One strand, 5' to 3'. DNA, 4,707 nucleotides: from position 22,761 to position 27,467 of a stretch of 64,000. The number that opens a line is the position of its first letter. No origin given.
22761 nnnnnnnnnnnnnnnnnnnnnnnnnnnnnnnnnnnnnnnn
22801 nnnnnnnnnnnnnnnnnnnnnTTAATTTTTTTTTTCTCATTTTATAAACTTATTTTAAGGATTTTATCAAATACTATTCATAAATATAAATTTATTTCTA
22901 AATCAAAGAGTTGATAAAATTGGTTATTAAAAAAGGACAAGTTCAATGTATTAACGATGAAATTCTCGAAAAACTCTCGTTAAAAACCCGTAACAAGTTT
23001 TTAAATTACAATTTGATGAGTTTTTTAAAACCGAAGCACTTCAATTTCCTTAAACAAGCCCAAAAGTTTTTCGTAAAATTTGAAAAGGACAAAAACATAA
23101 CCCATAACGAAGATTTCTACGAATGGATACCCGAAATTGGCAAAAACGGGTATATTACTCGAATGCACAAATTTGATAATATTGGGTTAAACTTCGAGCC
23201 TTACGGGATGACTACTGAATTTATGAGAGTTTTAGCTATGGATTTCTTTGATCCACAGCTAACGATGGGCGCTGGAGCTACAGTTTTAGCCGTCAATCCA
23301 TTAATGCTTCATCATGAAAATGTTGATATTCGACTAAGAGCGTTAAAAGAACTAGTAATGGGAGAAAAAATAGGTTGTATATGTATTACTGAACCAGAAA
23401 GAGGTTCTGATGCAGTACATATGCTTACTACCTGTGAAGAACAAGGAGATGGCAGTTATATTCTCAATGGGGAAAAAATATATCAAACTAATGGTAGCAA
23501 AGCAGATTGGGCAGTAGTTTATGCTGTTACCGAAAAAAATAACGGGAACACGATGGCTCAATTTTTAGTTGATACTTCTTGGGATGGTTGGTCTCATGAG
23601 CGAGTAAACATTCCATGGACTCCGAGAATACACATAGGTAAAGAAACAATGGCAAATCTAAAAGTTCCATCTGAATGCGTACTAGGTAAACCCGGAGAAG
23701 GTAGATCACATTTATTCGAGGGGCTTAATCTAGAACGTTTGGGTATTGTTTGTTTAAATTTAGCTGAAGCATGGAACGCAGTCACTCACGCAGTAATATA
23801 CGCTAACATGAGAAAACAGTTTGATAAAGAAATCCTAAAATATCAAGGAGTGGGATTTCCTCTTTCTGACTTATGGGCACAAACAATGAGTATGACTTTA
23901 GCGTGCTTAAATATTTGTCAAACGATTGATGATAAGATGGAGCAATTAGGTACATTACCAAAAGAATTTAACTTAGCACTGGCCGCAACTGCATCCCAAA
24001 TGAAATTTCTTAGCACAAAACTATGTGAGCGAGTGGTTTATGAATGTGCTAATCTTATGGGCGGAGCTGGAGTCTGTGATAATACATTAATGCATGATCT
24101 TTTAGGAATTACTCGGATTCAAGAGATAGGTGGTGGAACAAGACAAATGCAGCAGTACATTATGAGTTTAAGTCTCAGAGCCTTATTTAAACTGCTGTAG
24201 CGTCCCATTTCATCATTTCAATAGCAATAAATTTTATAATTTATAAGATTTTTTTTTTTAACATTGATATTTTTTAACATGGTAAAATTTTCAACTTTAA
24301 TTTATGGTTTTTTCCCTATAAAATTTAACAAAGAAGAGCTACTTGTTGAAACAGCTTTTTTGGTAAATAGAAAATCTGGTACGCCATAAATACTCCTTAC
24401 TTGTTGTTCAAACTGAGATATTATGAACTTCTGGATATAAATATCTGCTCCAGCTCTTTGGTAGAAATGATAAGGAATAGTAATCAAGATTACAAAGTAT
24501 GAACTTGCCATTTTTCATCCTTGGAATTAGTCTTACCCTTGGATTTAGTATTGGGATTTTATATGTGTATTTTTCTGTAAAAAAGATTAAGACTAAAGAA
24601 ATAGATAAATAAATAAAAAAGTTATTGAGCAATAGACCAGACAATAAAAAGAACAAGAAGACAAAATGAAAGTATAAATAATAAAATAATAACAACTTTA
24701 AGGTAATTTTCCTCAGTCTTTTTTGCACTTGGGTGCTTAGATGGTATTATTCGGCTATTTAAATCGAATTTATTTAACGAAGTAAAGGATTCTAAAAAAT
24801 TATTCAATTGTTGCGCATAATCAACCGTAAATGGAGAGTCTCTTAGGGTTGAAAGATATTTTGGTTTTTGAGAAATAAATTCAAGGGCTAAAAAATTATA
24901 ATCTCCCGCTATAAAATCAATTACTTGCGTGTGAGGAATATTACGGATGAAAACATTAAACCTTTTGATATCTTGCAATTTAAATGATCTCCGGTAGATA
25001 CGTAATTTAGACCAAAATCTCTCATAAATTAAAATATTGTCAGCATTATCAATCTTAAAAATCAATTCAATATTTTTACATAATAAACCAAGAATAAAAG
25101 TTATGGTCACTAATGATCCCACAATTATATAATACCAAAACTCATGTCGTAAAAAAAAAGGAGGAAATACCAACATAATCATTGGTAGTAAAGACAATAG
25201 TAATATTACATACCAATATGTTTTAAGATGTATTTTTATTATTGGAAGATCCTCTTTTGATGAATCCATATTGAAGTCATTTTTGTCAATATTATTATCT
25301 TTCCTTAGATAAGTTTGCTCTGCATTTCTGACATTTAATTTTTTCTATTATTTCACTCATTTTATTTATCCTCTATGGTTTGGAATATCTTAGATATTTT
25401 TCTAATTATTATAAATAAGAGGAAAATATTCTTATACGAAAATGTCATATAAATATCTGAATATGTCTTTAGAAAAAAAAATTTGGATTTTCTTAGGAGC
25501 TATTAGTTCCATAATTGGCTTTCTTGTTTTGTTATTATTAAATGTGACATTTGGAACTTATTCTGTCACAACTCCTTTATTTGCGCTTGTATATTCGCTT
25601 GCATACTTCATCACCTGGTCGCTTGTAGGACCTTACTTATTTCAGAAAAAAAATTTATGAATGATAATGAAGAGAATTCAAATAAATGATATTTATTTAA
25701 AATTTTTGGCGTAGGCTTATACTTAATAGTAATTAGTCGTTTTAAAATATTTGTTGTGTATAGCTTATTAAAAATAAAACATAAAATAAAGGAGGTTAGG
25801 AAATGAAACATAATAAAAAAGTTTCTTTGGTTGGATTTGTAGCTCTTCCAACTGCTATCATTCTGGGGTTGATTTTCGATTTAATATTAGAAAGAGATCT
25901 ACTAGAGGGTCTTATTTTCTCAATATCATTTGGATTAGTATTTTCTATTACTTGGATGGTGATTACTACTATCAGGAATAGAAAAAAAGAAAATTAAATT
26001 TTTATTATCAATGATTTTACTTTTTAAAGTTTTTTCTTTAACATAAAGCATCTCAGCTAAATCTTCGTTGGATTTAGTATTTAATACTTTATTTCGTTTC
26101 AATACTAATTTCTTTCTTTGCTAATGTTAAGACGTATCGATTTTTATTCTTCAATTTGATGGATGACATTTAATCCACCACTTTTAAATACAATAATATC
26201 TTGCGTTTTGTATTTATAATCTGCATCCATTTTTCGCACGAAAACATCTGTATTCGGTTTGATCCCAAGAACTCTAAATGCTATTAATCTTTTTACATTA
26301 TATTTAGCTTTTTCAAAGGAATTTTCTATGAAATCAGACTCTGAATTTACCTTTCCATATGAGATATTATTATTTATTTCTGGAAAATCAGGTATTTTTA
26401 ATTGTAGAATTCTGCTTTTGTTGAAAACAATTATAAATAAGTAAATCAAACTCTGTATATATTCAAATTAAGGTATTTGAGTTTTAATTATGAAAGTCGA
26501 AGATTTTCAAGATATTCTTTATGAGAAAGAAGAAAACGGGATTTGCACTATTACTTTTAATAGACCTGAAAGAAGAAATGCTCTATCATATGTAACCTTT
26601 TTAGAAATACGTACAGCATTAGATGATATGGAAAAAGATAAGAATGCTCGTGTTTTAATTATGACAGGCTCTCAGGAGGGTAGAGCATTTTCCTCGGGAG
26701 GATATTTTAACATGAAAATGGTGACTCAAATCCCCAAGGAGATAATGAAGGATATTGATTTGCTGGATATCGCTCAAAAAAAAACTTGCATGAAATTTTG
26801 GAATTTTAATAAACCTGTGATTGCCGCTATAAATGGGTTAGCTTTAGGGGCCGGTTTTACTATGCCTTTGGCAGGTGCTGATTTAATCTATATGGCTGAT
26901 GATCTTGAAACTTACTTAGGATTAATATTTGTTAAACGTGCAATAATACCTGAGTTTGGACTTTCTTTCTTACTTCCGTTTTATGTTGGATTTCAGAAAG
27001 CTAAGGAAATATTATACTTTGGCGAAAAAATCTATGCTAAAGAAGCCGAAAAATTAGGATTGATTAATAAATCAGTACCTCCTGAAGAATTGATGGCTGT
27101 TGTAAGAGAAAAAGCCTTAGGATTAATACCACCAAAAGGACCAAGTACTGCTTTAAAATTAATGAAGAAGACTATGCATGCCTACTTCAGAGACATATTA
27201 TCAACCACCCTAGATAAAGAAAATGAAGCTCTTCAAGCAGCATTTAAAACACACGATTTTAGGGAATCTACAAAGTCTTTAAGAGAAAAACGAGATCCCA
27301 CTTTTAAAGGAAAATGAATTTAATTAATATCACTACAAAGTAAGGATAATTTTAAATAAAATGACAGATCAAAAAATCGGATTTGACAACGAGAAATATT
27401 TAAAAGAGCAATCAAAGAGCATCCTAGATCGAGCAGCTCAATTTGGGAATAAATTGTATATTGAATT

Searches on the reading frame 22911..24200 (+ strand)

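Call 47: search_protein_families(library=pfam, proteins=[window:22911-24200:+], max_evalue=0.00001)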
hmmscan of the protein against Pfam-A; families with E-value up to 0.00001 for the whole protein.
window:22911-24200:+ (429 aa): 3 families
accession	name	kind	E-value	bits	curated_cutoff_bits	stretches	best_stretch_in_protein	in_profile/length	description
PF00441.29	Acyl-CoA_dh_1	-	2.4e-20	73.6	22.4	1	263-418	2-145/150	Acyl-CoA dehydrogenase, C-terminal domain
PF02770.24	Acyl-CoA_dh_M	-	4e-15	56.2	33.3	1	156-232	1-78/97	Acyl-CoA dehydrogenase, middle domain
PF22924.1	ACOX_C_alpha1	-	2.8e-09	37.4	27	1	274-397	6-143/169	Acyl-CoA oxidase, C-alpha1 domain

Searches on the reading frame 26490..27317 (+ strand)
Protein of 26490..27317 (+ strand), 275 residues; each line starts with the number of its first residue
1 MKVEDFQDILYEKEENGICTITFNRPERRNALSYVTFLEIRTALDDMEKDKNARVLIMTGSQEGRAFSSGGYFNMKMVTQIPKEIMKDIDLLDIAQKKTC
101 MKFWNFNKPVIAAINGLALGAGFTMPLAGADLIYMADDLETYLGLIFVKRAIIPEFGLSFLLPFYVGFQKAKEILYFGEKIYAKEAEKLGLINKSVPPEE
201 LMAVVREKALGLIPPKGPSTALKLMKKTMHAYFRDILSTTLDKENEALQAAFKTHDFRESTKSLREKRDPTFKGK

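Call 47: search_protein_families(library=pfam, proteins=[window:26490-27317:+], max_evalue=0.00001)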
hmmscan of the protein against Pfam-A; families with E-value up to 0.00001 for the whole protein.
window:26490-27317:+ (275 aa): 2 families
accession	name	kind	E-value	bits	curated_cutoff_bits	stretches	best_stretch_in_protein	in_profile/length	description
PF00378.25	ECH_1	-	8.6e-49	166.6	27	1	14-274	2-250/251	Enoyl-CoA hydratase/isomerase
PF16113.10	ECH_2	-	2.8e-16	60.4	27.2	1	19-268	2-242/335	Enoyl-CoA hydratase/isomerase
